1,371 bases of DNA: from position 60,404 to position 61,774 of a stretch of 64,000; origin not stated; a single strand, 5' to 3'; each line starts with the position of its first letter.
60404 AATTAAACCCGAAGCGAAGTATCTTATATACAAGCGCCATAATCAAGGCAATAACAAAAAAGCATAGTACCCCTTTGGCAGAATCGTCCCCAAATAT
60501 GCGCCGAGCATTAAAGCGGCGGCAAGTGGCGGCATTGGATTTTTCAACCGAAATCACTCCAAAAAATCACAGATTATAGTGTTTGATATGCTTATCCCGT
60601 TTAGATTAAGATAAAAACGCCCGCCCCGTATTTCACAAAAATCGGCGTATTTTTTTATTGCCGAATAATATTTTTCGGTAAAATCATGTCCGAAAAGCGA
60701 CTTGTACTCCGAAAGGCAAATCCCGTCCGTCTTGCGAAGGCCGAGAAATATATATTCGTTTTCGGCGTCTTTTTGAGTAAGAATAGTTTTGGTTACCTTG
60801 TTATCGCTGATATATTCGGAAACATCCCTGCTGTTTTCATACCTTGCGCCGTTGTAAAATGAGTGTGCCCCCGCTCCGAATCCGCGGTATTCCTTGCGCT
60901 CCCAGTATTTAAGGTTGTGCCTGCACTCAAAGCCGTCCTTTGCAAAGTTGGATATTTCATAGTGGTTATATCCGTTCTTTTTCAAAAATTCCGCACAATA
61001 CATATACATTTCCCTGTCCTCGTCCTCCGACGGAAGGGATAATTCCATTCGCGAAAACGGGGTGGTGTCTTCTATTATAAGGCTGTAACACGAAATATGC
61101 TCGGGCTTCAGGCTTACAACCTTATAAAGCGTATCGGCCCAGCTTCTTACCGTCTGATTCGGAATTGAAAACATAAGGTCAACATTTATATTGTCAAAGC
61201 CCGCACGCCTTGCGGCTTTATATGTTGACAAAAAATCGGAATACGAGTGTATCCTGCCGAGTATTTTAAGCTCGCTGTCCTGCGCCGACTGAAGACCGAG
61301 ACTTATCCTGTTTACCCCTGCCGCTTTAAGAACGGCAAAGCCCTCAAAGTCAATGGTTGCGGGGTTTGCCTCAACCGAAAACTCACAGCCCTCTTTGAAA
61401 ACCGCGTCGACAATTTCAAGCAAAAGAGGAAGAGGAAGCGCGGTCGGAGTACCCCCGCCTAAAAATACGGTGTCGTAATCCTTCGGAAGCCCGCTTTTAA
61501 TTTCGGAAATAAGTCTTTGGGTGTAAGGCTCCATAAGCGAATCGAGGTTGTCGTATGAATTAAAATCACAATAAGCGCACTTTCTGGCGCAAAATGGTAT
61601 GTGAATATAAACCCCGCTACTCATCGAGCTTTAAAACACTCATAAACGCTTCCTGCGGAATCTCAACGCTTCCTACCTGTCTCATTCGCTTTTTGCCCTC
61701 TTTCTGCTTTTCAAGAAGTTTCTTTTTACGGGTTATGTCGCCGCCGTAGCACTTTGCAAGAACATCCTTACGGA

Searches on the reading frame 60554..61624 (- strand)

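Call 112: search_protein_families(library=pfam, proteins=[window:60554-61624:-], max_evalue=0.00001)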
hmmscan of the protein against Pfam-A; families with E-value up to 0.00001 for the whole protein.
window:60554-61624:- (356 aa): 2 families
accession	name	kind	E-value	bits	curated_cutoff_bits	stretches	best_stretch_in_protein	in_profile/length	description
PF04055.27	Radical_SAM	-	3.5e-27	96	29.5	1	6-166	1-163/166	Radical SAM superfamily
PF06969.22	HemN_C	-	3.7e-08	33.7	24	1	282-344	1-65/67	HemN C-terminal domain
